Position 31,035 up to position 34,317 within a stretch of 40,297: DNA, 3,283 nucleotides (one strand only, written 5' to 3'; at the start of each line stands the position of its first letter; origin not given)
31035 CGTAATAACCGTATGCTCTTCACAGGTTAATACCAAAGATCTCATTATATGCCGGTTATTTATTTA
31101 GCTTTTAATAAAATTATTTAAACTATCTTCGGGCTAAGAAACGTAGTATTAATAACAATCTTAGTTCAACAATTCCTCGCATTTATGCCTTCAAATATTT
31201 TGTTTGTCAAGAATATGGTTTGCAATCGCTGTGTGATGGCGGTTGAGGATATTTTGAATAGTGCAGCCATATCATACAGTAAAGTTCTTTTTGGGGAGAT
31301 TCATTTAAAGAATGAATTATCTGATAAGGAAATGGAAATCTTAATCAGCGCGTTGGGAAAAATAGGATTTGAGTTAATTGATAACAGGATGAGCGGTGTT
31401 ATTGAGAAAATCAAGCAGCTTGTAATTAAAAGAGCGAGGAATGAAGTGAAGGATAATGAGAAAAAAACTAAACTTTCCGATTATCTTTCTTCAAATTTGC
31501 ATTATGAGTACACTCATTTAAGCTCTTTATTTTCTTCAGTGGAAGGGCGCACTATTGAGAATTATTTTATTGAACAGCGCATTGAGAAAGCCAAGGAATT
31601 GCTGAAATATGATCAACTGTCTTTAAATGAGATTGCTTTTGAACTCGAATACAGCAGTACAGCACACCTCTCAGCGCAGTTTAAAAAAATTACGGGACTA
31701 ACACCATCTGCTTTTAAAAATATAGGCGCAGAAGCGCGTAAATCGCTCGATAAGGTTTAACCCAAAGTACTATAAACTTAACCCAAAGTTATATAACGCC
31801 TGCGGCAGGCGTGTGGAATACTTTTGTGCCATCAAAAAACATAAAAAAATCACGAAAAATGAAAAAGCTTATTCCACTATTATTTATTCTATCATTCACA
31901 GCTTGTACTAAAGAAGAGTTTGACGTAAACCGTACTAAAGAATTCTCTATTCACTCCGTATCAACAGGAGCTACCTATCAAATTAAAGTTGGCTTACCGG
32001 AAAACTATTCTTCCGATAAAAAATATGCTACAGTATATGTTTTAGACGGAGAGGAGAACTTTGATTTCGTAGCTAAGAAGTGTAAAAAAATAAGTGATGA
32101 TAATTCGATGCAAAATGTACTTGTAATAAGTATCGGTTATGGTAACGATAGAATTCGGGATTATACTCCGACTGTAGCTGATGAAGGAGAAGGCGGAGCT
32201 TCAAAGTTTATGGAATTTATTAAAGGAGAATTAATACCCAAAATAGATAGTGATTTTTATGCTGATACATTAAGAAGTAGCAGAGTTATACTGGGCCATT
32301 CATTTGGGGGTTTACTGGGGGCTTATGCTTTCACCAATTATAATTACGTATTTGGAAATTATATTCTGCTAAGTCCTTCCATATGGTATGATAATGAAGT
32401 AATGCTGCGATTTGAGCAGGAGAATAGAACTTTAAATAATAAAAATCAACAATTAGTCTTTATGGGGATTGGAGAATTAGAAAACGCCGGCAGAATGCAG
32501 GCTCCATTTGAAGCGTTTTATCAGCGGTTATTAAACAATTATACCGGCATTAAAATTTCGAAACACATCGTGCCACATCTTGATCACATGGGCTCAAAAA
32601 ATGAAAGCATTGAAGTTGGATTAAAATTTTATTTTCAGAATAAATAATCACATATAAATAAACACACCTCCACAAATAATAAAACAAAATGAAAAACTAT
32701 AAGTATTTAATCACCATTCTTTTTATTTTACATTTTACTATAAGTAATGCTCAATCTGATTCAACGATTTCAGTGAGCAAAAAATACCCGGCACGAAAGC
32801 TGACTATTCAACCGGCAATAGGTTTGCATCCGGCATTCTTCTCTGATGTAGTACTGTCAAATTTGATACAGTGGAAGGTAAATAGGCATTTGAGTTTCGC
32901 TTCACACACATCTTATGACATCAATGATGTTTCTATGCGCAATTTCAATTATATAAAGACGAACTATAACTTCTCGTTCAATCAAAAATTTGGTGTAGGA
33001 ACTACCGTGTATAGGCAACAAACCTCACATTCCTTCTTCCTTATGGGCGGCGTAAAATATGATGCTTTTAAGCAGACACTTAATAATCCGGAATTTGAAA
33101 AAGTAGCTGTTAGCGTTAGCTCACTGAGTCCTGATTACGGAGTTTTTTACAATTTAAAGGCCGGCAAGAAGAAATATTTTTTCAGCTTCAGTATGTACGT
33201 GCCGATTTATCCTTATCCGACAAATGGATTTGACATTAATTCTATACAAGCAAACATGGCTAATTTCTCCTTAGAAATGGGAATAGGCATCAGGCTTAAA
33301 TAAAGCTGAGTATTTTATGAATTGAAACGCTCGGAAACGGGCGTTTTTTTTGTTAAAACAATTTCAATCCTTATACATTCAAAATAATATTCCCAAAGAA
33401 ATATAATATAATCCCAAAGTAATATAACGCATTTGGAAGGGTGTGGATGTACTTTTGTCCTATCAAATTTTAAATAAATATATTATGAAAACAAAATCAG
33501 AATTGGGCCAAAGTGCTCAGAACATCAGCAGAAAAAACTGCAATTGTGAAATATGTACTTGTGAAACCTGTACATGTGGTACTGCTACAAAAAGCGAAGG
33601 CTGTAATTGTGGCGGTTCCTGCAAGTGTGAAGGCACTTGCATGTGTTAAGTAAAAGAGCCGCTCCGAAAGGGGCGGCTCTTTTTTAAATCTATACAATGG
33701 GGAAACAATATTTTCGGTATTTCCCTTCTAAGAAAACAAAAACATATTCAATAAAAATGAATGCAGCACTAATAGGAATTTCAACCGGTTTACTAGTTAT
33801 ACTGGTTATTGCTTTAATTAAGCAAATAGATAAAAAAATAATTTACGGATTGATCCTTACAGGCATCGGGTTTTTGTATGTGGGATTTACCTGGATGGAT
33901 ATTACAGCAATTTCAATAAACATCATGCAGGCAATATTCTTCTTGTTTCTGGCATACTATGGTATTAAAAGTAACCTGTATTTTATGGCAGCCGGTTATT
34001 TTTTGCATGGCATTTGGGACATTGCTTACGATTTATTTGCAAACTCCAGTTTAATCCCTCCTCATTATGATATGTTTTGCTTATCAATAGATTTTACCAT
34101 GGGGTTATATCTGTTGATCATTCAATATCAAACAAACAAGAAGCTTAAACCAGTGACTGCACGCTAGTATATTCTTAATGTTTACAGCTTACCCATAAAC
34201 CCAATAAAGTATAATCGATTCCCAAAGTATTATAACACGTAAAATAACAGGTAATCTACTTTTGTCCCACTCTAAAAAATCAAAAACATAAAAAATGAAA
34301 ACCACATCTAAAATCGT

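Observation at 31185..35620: Candidate metal-responsive regulon: HMA-domain AraC regulator plus three promoters sharing a 21-bp-phased direct-repeat operator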

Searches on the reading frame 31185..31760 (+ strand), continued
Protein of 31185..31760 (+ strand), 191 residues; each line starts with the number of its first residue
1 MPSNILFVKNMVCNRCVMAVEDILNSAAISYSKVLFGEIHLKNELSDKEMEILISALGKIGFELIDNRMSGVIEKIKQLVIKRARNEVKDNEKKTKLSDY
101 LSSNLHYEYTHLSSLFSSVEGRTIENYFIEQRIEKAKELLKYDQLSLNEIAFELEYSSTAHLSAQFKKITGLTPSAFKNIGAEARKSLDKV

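Call 79: get_annotated_region(hit=H9, flank=7000)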
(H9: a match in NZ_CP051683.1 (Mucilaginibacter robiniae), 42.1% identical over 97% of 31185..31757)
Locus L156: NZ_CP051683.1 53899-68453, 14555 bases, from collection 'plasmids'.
description: Mucilaginibacter robiniae strain F39-2 plasmid unnamed1, complete sequence
organism: Mucilaginibacter robiniae (NCBI taxid 2728022)
taxonomy: Bacteria; Bacteroidota; Sphingobacteriia; Sphingobacteriales; Sphingobacteriaceae; Mucilaginibacter; Mucilaginibacter robiniae
host: -; source: cell culture,Flower of Shittah tree; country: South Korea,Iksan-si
typing (MOB-suite, as given by PLSDB): non-mobilizable
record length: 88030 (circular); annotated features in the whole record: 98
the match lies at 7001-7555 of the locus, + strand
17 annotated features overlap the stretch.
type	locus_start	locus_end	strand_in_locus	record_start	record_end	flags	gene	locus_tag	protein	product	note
CDS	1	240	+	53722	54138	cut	-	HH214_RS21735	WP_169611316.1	arsenate reductase ArsC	-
CDS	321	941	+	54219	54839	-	-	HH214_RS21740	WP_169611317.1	hypothetical protein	-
CDS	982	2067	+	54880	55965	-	arsB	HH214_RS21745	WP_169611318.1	ACR3 family arsenite efflux transporter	-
CDS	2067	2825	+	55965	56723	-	-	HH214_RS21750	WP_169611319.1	metallophosphoesterase family protein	-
CDS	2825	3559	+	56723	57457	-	-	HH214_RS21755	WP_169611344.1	metallophosphoesterase family protein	-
CDS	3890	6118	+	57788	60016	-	-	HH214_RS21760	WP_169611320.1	heavy metal translocating P-type ATPase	GO:0006812 - monoatomic cation transport [Evidence IEA]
CDS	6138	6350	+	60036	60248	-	-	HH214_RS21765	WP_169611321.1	heavy metal-associated domain-containing protein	-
CDS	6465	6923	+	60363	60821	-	-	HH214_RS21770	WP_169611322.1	hypothetical protein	-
CDS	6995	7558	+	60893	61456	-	-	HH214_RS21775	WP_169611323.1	AraC family transcriptional regulator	-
CDS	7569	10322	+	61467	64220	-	-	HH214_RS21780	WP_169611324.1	multicopper oxidase domain-containing protein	-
CDS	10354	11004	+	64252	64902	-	-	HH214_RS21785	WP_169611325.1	DUF305 domain-containing protein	-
CDS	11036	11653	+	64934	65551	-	-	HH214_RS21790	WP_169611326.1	DUF305 domain-containing protein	-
CDS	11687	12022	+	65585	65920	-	-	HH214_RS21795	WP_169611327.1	four-helix bundle copper-binding protein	-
CDS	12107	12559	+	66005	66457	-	-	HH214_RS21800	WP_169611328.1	DUF305 domain-containing protein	-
CDS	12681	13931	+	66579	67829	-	-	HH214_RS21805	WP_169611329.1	hypothetical protein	-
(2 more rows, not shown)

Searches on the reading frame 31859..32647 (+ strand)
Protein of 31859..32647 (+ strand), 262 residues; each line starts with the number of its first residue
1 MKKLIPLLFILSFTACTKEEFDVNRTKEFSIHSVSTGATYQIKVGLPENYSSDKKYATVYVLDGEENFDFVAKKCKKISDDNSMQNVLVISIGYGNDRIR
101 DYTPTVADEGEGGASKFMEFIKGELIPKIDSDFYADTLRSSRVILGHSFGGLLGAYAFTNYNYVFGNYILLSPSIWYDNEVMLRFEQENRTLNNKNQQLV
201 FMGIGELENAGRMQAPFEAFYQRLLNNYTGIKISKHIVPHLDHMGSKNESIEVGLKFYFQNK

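Call 4: search_protein_families(library=pfam, proteins=[window:31859-32647:+], max_evalue=0.01)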
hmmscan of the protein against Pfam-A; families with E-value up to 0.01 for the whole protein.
window:31859-32647:+ (262 aa): 3 families
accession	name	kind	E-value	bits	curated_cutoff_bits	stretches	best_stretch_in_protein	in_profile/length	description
PF00756.26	Esterase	-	8.5e-19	68.7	22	1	33-220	1-206/251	Putative esterase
PF12146.15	Hydrolase_4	-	0.00038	20.3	27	1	139-182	75-119/239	Serine aminopeptidase, S33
PF12697.13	Abhydrolase_6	-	0.0069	17.5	26.3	1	133-181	54-94/217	Alpha/beta hydrolase family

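Call 7: search_protein_families(library=ncbifam, proteins=[window:31859-32647:+], max_evalue=0.1)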
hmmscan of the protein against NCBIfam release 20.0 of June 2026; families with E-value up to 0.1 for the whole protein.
window:31859-32647:+ (262 aa): 5 families
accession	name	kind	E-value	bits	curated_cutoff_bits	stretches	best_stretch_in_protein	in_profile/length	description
NF058612.1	GTNG0744Estse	equivalog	4.9e-13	49.6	450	1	27-184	9-163/242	GTNG_0744 family esterase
NF007758.0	PRK10439.1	equivalog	5.8e-06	25.5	222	1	115-189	267-337/418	enterochelin esterase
NF041944.1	Xylase_Ferestase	equivalog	7.7e-06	24.4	1200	1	27-210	469-649/694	bifunctional endo-1,4-beta-xylanase/feruloyl esterase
NF038116.1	Sden1266_dom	domain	0.0085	16.3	53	1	20-65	52-97/124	choice-of-anchor H family protein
TIGR03656.1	IsdC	equivalog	0.055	13.3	155.85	1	17-77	94-154/219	heme uptake protein IsdC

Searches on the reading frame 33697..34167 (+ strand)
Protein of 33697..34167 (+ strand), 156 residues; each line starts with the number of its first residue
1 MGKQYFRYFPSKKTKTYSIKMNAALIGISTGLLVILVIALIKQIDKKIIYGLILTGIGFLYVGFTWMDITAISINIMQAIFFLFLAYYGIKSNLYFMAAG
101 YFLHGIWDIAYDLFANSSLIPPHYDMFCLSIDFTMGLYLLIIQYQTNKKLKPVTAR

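Call 4: search_protein_families(library=pfam, proteins=[window:33697-34167:+], max_evalue=0.01)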
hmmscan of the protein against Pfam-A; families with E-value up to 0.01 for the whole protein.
window:33697-34167:+ (156 aa): 1 family
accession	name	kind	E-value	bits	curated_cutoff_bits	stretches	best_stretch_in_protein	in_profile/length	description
PF19473.4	DUF6010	-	3.3e-20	72.8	27.3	1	24-141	3-116/120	Family of unknown function (DUF6010)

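Call 7: search_protein_families(library=ncbifam, proteins=[window:33697-34167:+], max_evalue=0.1)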
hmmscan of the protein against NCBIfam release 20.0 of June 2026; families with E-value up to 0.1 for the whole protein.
window:33697-34167:+ (156 aa): 0 families
